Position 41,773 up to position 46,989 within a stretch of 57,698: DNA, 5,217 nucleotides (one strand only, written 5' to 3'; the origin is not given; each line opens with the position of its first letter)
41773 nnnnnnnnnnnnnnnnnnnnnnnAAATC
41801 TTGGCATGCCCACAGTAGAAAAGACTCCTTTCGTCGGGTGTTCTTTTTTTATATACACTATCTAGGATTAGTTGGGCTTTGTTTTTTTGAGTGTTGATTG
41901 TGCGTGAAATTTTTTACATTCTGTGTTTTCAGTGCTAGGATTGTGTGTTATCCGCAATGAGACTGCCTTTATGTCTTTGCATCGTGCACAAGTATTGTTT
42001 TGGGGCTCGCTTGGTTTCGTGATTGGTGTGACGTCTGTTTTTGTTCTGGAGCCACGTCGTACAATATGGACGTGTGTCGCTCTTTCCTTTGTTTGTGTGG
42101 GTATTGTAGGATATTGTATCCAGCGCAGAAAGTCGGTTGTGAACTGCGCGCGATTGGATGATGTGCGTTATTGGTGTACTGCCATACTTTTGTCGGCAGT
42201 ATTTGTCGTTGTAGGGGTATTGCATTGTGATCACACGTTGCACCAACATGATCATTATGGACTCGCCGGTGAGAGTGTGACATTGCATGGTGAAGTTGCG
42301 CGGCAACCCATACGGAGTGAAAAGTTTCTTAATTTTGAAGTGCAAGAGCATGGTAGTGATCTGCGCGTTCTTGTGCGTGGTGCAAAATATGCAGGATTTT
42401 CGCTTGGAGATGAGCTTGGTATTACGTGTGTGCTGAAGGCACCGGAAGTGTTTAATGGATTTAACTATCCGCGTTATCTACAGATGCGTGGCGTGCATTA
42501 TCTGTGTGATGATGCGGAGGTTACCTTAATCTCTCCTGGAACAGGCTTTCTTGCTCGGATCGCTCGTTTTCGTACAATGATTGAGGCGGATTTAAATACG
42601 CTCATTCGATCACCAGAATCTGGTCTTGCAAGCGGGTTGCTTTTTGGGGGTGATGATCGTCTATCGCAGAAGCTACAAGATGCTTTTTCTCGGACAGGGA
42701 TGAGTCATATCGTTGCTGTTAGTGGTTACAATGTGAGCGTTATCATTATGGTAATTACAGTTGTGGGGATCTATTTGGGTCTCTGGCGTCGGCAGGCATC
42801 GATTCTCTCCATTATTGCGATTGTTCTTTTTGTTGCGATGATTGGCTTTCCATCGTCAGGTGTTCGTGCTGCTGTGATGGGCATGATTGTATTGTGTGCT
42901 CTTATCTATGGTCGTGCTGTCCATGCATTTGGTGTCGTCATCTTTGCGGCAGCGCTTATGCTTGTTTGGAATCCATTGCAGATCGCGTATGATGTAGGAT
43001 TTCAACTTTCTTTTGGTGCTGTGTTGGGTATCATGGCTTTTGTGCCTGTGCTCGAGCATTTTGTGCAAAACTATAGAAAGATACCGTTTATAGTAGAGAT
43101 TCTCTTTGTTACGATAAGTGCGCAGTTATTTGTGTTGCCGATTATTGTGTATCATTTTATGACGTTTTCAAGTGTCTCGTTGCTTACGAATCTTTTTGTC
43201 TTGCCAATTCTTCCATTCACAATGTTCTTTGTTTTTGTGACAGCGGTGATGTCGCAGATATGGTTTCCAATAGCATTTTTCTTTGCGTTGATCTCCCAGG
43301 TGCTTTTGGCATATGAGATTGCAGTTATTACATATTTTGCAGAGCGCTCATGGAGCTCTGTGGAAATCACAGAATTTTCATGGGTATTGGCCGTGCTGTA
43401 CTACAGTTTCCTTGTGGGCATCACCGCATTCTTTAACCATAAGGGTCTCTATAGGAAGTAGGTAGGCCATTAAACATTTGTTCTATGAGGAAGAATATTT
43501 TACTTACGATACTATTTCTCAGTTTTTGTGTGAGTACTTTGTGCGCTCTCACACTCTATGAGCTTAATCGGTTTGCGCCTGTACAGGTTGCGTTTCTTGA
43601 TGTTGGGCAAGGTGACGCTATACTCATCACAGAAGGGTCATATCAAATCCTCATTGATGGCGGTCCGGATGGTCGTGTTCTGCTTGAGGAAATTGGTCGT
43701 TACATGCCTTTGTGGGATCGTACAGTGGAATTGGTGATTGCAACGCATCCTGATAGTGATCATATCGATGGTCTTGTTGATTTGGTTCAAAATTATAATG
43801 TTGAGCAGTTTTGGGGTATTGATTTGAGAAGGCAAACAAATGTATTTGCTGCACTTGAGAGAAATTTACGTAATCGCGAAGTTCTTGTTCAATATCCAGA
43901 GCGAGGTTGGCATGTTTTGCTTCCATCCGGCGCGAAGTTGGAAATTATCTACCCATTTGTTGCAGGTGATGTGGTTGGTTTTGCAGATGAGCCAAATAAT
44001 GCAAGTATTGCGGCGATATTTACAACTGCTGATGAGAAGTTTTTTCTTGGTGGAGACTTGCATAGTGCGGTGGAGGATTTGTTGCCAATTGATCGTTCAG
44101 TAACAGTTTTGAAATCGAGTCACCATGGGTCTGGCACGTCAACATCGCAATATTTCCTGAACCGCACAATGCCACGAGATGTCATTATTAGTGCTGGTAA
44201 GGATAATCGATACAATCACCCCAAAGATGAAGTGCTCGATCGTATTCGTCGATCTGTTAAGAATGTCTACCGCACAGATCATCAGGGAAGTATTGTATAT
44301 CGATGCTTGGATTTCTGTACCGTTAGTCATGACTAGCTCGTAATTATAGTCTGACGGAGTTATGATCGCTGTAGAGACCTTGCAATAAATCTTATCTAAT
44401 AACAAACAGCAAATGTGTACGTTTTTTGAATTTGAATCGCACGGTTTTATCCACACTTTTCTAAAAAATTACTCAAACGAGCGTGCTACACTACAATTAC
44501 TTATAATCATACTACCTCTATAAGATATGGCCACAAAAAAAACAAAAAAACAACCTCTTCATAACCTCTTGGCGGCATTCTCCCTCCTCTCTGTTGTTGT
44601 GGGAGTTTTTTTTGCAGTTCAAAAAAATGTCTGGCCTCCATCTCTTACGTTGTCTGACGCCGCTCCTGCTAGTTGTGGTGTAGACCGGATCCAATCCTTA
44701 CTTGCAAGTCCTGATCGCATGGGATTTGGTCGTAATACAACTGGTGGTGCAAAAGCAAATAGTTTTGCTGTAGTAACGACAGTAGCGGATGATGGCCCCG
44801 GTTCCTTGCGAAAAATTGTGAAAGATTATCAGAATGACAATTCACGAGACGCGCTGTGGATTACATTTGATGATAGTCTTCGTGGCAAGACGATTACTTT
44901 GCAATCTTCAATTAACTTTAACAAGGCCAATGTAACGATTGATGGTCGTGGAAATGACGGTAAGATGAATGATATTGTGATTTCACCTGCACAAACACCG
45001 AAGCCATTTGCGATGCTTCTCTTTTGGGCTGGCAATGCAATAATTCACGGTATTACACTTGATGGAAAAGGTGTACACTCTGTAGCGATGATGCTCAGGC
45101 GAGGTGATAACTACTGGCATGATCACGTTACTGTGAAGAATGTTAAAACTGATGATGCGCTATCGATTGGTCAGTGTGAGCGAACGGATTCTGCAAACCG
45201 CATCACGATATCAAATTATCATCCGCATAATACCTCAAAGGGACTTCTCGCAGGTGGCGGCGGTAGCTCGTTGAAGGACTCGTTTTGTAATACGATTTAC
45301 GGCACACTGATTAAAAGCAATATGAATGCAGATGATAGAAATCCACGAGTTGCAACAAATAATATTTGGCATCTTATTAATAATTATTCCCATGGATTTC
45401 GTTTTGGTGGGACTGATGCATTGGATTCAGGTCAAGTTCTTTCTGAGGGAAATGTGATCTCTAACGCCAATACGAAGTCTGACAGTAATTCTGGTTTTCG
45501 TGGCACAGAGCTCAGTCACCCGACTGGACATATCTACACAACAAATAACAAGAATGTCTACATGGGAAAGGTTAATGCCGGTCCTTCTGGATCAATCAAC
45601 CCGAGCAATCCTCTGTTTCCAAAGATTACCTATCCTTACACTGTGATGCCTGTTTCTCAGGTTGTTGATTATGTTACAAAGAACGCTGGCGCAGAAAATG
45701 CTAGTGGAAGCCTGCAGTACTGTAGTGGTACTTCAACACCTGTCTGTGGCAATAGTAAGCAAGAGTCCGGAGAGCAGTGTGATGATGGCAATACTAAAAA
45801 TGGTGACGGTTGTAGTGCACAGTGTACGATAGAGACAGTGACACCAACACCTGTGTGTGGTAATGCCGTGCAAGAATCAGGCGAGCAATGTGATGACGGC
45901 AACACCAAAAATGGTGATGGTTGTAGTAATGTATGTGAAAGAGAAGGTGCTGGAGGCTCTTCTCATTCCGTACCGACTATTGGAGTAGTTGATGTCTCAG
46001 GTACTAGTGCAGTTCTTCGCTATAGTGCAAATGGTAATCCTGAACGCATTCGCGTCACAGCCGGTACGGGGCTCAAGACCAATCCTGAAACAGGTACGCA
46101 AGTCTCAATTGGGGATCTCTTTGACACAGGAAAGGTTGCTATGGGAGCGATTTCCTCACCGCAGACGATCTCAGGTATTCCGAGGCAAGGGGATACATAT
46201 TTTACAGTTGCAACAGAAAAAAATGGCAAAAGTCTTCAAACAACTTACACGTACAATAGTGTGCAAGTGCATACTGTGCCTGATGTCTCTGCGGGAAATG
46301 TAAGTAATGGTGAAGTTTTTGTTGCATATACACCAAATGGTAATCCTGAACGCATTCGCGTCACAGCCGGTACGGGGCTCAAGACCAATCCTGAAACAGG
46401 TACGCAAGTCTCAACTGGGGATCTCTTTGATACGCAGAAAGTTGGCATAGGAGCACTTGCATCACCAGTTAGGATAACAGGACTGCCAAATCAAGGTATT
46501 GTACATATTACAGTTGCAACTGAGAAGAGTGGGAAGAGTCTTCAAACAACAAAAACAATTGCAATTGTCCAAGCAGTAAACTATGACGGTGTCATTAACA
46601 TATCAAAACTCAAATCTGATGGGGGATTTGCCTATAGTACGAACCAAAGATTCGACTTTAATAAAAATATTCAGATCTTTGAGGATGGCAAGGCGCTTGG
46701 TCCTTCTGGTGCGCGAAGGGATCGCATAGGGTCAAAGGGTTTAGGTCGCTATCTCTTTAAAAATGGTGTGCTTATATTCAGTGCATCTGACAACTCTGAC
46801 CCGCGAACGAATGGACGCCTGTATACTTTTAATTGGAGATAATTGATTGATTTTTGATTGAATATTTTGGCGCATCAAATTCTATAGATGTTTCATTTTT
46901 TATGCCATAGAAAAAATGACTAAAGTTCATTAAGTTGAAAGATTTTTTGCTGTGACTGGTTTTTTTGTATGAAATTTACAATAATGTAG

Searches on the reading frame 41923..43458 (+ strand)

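Call 87: search_protein_families(library=pfam, proteins=[window:41923-43458:+], max_evalue=0.001)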
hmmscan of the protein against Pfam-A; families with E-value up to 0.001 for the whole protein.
window:41923-43458:+ (512 aa): 2 families
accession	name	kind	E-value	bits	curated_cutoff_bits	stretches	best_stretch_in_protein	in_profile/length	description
PF03772.21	Competence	-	5.8e-53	180.4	23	1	239-501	1-264/270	Competence protein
PF13567.11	DUF4131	-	2.7e-10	40.6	31.6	1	49-193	6-155/165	Domain of unknown function (DUF4131)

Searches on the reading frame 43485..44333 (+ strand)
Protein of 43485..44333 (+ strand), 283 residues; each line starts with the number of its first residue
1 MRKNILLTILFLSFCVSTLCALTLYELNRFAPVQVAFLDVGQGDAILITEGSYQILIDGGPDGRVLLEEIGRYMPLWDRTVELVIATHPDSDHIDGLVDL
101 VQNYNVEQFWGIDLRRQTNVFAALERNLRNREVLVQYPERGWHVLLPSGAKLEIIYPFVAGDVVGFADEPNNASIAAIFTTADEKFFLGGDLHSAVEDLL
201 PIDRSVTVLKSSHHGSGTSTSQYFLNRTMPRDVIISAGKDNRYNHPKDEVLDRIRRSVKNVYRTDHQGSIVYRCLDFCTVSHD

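Call 87: search_protein_families(library=pfam, proteins=[window:43485-44333:+], max_evalue=0.001)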
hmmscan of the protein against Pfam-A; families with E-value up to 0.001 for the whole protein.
window:43485-44333:+ (283 aa): 2 families
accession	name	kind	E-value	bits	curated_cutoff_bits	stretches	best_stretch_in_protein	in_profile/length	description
PF00753.33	Lactamase_B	-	2.3e-08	34.6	22.7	1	39-203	2-161/196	Metallo-beta-lactamase superfamily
PF12706.13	Lactamase_B_2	-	2.1e-05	24.7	27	1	54-193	2-144/200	Beta-lactamase superfamily domain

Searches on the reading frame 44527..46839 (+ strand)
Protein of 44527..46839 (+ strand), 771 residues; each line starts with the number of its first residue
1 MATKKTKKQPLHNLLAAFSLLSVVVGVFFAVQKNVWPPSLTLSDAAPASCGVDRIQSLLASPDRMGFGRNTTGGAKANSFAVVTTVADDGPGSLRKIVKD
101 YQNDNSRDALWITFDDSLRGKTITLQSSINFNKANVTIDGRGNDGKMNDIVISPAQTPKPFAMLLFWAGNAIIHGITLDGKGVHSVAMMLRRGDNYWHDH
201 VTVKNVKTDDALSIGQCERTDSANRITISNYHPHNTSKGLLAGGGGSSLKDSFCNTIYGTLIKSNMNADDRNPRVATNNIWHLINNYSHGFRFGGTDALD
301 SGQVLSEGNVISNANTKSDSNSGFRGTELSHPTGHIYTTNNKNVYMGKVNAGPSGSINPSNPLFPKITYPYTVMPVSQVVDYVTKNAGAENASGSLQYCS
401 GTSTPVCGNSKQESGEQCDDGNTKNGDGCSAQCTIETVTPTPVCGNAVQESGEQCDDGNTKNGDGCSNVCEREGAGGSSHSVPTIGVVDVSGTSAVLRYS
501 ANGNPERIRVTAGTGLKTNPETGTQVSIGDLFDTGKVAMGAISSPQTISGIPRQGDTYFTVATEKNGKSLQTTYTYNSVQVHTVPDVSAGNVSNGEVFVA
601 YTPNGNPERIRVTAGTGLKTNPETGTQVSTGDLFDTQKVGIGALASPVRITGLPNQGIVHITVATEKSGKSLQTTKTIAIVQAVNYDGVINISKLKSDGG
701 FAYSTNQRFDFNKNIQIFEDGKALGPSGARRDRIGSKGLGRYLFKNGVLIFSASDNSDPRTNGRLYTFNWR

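Call 32: search_protein_families(library=pfam, proteins=[window:44527-46839:+], max_evalue=0.01)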
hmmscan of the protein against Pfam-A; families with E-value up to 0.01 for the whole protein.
window:44527-46839:+ (771 aa): 1 family
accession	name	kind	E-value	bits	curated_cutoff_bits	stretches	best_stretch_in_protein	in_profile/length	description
PF13948.11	DUF4215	-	3.9e-11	43.5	27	2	442-470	19-46/47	Domain of unknown function (DUF4215)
